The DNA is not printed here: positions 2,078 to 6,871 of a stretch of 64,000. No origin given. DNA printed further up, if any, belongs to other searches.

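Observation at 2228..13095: Integrin-like alpha/beta pair: FG-GAP beta-propeller protein and vWA(MIDAS) protein encoded side by side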

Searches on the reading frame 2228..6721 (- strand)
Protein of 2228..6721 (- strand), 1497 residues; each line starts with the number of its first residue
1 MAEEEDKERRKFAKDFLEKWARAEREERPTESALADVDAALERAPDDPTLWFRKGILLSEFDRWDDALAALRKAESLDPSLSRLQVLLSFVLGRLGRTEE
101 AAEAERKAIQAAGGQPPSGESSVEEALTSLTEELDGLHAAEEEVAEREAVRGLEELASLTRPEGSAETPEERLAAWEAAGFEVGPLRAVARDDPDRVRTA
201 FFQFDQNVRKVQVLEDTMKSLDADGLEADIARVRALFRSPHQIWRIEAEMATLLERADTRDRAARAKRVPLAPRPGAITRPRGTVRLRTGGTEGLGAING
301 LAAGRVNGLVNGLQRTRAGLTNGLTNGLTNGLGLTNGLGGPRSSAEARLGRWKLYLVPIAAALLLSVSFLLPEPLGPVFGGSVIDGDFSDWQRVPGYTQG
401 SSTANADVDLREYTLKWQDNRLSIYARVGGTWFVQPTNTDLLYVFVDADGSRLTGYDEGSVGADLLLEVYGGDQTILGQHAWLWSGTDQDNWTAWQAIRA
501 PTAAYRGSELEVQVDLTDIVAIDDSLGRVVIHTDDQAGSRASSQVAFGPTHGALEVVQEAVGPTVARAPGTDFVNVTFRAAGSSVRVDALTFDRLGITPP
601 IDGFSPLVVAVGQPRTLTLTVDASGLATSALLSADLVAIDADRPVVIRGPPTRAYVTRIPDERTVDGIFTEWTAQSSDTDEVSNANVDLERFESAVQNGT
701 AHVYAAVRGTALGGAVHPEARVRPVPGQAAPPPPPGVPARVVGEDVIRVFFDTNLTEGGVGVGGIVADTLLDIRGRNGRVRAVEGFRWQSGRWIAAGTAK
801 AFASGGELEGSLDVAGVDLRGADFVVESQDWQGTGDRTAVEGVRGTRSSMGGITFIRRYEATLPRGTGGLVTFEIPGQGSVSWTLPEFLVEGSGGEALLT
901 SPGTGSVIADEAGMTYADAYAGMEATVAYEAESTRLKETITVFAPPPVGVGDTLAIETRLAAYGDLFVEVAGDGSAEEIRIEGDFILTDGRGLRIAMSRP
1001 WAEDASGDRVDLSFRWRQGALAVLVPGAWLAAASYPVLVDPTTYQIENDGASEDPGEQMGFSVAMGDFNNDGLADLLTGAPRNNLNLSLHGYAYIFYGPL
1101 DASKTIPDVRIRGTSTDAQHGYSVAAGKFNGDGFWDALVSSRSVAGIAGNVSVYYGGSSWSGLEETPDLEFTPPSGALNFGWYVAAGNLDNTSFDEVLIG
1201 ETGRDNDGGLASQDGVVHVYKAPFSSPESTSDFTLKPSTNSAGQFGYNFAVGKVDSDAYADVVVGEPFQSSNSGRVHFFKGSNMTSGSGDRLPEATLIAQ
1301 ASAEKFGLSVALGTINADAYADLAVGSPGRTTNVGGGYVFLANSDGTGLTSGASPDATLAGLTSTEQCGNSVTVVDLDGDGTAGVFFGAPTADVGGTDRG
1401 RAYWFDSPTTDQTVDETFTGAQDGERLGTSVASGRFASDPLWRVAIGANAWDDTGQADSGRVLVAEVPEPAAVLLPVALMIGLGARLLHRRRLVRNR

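Call 5: search_protein_families(library=pfam, proteins=[window:2228-6721:-], max_evalue=0.01)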
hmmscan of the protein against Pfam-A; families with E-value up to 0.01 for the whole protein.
window:2228-6721:- (1497 aa): 8 families
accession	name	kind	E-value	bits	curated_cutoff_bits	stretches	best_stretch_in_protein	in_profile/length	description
PF01839.29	FG-GAP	-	1.8e-16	60.1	22.1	3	1060-1084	2-26/37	FG-GAP repeat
PF13517.12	FG-GAP_3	-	3.2e-08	34.5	26.9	1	1315-1383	2-57/61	FG-GAP-like repeat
PF13432.12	TPR_16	-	3e-05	24.8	32.7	1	20-80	3-63/65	Tetratricopeptide repeat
PF13371.12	TPR_9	-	5.8e-05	23.5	35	1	26-80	7-61/73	Tetratricopeptide repeat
PF07719.23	TPR_2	-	0.0012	19.3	27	0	49-80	2-33/34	Tetratricopeptide repeat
PF14559.12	TPR_19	-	0.0021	18.8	25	1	31-80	8-57/68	Tetratricopeptide repeat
PF13431.12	TPR_17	-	0.0021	18.6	24.4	0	39-68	4-33/34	Tetratricopeptide repeat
PF23914.1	TPR_CcmH_CycH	-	0.0048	17.2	42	1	27-106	25-108/158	Cytochrome c-type biogenesis protein H TPR domain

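Call 6: search_protein_families(library=ncbifam, proteins=[window:2228-6721:-], max_evalue=0.01)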
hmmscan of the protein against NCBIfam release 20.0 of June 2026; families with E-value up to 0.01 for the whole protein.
window:2228-6721:- (1497 aa): 3 families
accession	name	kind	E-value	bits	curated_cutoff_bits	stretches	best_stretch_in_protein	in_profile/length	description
NF040959.1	MamA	equivalog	9.9e-07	28.4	200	1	31-108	122-199/204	magnetosome protein MamA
TIGR03939.1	PGA_TPR_OMP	equivalog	0.00062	18.1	366.65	1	7-123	79-195/800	poly-beta-1,6 N-acetyl-D-glucosamine export porin PgaA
TIGR00540.1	TPR_hemY_coli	hypoth_equivalog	0.0042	15.9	142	1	16-108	296-385/385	heme biosynthesis-associated TPR protein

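Call 13: find_homologous_proteins(query=window:2228-6721:-, max_evalue=0.00001)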
Query window:2228-6721:- (1497 aa): 42 proteins with E <= 0.00001 among 8000 candidates.
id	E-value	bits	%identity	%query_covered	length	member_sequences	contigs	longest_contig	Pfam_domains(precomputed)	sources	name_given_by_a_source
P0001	0.0e+0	1537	51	100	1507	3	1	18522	PF01839.30,PF14312.13,PF13432.13,PF07719.24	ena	-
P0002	0.0e+0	1523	51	100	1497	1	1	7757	PF01839.30,PF13517.13,PF00515.35,PF07719.24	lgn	-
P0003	0.0e+0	1493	49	100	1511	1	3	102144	PF01839.30,PF14559.13,PF13517.13,PF13432.13,PF07719.24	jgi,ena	-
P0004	0.0e+0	1447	49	100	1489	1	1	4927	PF01839.30,PF14312.13,PF13517.13,PF13432.13,PF07719.24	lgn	-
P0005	0.0e+0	1418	48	100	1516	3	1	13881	PF01839.30,PF13517.13,PF07719.24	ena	-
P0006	0.0e+0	1354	48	100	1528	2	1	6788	PF01839.30,PF14559.13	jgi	-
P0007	1.4e-259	883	44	81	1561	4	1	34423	PF01839.30,PF06745.20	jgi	-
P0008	6.2e-259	881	43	80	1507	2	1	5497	PF01839.30,PF06745.20,PF13517.13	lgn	-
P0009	6.2e-244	831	42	81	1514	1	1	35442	PF01839.30,PF06745.20,PF14417.13,PF13517.13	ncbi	-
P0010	1.1e-242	827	42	82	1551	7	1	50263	PF01839.30,PF06745.20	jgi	-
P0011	5.4e-238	811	41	81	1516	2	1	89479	PF01839.30,PF06745.20,PF14417.13,PF13517.13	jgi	-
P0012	5.7e-102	361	29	49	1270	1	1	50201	PF01839.30,PF03704.24,PF13431.13,PF23914.2,PF13414.13,PF13176.13,PF13428.13,PF14559.13,PF13371.13,PF00515.35,PF13424.13,PF13432.13,PF13181.13,PF07719.24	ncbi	ncbi:MAG: tetratricopeptide repeat protein, partial [Methanomassiliicoccales archaeon]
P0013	2.5e-83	299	29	38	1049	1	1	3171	-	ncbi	ncbi:MAG: hypothetical protein ACE5IO_06440, partial [Thermoplasmata archaeon]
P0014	3.6e-75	272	27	30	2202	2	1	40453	PF01839.30,PF13431.13,PF14312.13,PF06745.20,PF13414.13,PF13428.13,PF24336.2,PF13248.12,PF14559.13,PF13371.13,PF00515.35,PF12895.14,PF13424.13,PF13432.13,PF13181.13,PF14561.13,PF07719.24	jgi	-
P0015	2.6e-64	236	35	37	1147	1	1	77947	PF10102.15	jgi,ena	-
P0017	2.0e-54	203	31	40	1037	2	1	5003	PF26596.1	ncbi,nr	ncbi:MAG: PEF-CTERM sorting domain-containing protein, partial [Candidatus Thermoplasmatota archaeon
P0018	1.6e-40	157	28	30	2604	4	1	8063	PF13431.13,PF13240.12,PF06745.20,PF00932.26,PF13176.13,PF12569.15,PF13428.13,PF24336.2,PF14559.13,PF13371.13,PF00515.35,PF12895.14,PF13432.13,PF13181.13,PF07719.24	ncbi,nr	ncbi:MAG: lamin tail domain-containing protein, partial [Thermoplasmata archaeon]|nr:lamin tail doma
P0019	1.8e-39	154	31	30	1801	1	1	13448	PF06745.20,PF13371.13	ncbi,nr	ncbi:MAG: hypothetical protein HY557_07145 [Euryarchaeota archaeon]|nr:hypothetical protein [Euryarc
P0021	6.5e-37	145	32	37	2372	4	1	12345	PF06745.20,PF13248.12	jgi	-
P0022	1.2e-36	144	34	32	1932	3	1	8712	PF06745.20,PF13432.13,PF24336.2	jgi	-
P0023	1.8e-36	144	33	31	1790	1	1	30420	PF14559.13,PF13431.13,PF06745.20,PF12895.14,PF13432.13,PF24336.2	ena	-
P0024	4.8e-36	142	30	37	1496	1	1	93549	PF06745.20,PF14417.13,PF24336.2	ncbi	-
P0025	3.1e-35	140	31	31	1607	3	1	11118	PF14559.13,PF13431.13,PF06745.20,PF13181.13,PF24336.2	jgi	-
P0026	5.6e-35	139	33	30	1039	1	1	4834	PF06745.20,PF24336.2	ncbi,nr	ncbi:MAG TPA: ATPase domain-containing protein, partial [Thermoplasmata archaeon]|nr:ATPase domain-c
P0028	2.9e-33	133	27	45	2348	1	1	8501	PF06745.20,PF14417.13,PF12773.14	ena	-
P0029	4.0e-33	133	26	48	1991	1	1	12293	PF06745.20,PF14417.13,PF12773.14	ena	-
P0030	8.9e-33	131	33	27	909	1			PF06745.20,PF24336.2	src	-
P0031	3.2e-32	130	31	29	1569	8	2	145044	PF06745.20,PF24336.2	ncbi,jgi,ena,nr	ncbi:MAG TPA: ATPase domain-containing protein [Thermoplasmata archaeon]|nr:ATPase domain-containing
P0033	2.4e-31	127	29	48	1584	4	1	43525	PF14559.13,PF13431.13,PF06745.20,PF13371.13,PF13428.13,PF24336.2,PF07719.24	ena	-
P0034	6.4e-31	125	31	33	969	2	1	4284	PF06745.20,PF23365.2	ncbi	ncbi:MAG TPA: ATPase domain-containing protein, partial [Thermoplasmata archaeon]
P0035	2.6e-30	123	31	29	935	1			PF06745.20,PF24336.2,PF13248.12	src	-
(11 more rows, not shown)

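Call 14: find_encoding_contigs(protein=P0003, flank=10000, max_places=3)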
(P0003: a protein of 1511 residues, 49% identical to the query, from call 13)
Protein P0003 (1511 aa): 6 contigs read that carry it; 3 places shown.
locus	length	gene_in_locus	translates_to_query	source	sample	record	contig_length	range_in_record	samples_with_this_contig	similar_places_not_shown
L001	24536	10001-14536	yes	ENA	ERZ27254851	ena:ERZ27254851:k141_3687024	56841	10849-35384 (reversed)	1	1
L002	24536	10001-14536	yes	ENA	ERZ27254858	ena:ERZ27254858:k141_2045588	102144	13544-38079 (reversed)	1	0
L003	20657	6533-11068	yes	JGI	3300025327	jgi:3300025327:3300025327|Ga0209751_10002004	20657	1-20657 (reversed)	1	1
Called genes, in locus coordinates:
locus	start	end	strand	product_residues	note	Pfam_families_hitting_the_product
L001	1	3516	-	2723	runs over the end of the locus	PF06848:Disaggr_repeat, PF24517:CBM96, PF17851:GH43_C2, PF17892:Cadherin_5 (faint), PF17963:Big_9 (weak), PF17803:Cadherin_4 (weak), PF17963:Big_9 (weak)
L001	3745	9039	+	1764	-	PF13088:BNR_2, PF00932:LTD (weak), PF00092:VWA, PF13519:VWA_2 (weak), PF13205:Big_5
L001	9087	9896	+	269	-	PF01904:DUF72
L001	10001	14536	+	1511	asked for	PF07719:TPR_2 (faint), PF13432:TPR_16 (weak), PF14559:TPR_19 (weak), PF01839:FG-GAP, PF13517:FG-GAP_3 (weak)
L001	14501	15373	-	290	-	PF01193:RNA_pol_L, PF01000:RNA_pol_A_bac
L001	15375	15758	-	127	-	PF00411:Ribosomal_S11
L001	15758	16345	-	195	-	PF01479:S4 (weak)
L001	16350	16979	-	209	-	-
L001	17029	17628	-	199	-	PF05175:MTS, PF10294:Methyltransf_16 (weak), PF06325:PrmA, PF13847:Methyltransf_31, PF08241:Methyltransf_11 (weak), PF08242:Methyltransf_12, PF13649:Methyltransf_25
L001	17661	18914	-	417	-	-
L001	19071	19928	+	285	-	PF01040:UbiA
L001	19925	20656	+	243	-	PF01884:PcrB, PF00977:His_biosynth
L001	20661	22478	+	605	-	PF09843:DUF2070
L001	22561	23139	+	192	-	PF00025:Arf, PF00071:Ras, PF08477:Roc, PF13191:AAA_16 (faint)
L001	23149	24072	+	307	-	PF00071:Ras, PF08477:Roc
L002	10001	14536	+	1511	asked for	PF07719:TPR_2 (faint), PF13432:TPR_16 (weak), PF14559:TPR_19 (weak), PF01839:FG-GAP, PF13517:FG-GAP_3 (weak)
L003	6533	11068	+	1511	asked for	PF07719:TPR_2 (faint), PF13432:TPR_16 (weak), PF14559:TPR_19 (weak), PF01839:FG-GAP, PF13517:FG-GAP_3 (weak)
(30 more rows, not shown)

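Call 15: find_encoding_contigs(protein=P0001, flank=10000, max_places=3)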
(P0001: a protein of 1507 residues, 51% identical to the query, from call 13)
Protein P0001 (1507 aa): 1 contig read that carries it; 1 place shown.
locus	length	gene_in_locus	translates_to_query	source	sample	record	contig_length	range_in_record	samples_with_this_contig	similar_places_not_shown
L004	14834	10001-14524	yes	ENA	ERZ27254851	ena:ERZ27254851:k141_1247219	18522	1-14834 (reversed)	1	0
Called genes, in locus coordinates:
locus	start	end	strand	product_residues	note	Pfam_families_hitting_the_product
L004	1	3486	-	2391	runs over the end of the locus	?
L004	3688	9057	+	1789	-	PF13088:BNR_2 (weak), PF00932:LTD, PF00092:VWA, PF13205:Big_5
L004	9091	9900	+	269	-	PF01904:DUF72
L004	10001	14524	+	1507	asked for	PF07719:TPR_2 (faint), PF13432:TPR_16 (weak), PF01839:FG-GAP, PF14312:FG-GAP_2 (faint), PF01839:FG-GAP (weak)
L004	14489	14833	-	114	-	?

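Call 16: find_encoding_contigs(protein=P0011, flank=10000, max_places=2)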
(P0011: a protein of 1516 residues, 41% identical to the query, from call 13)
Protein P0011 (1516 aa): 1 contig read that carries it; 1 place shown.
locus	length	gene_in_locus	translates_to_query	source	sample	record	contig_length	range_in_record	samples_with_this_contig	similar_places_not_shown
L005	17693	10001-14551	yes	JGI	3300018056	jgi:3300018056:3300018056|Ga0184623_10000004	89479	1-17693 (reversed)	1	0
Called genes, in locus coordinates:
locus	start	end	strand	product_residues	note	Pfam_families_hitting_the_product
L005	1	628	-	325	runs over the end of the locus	PF01866:Diphthamide_syn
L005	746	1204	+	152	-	PF13240:Zn_Ribbon_1 (faint)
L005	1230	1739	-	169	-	PF00252:Ribosomal_L16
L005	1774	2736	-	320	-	-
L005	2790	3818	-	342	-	-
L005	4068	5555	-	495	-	PF13088:BNR_2 (faint)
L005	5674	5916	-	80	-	-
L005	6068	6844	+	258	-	PF00696:AA_kinase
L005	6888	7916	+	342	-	PF01070:FMN_dh (weak), PF00478:IMPDH (faint), PF01070:FMN_dh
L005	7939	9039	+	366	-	PF00348:polyprenyl_synt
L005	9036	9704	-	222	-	PF00154:RecA_N (weak), PF03796:DnaB_C (faint), PF06745:ATPase, PF08423:Rad51, PF13481:AAA_25, PF09848:SLFN-g3_helicase (weak), PF05707:Zot, PF10412:TrwB_AAD_bind (faint)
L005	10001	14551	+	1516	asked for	PF06745:ATPase, PF14417:MEDS (weak), PF01839:FG-GAP, PF13517:FG-GAP_3 (weak)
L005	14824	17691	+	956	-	?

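Call 17: find_encoding_contigs(protein=P0010, flank=10000, max_places=2)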
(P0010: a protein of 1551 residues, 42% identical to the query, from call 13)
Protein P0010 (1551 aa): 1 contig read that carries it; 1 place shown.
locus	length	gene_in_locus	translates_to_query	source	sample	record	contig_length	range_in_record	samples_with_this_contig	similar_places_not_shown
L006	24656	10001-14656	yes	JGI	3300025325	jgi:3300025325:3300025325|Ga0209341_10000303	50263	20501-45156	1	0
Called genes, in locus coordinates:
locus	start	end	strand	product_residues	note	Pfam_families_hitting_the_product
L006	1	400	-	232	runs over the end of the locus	PF00733:Asn_synthase, PF06508:QueC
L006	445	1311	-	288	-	PF03259:Robl_LC7 (weak)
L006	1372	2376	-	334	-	PF01866:Diphthamide_syn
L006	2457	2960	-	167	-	PF00252:Ribosomal_L16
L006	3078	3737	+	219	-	PF07040:DUF1326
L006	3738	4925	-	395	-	PF07690:MFS_1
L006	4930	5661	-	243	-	PF09948:PpoB2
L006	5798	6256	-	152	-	PF07366:SnoaL, PF12680:SnoaL_2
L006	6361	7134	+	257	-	PF00696:AA_kinase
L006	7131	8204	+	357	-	PF01070:FMN_dh (weak), PF00478:IMPDH (faint), PF01070:FMN_dh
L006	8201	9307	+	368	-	PF00348:polyprenyl_synt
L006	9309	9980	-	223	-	PF00154:RecA_N, PF03796:DnaB_C (faint), PF06745:ATPase, PF08423:Rad51, PF13481:AAA_25, PF13604:AAA_30 (faint), PF13401:AAA_22 (faint), PF05707:Zot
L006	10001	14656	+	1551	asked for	PF06745:ATPase, PF01839:FG-GAP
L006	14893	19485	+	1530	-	PF18911:PKD_4 (faint)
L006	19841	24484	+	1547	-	PF18911:PKD_4 (faint), PF13313:DUF4082 (weak)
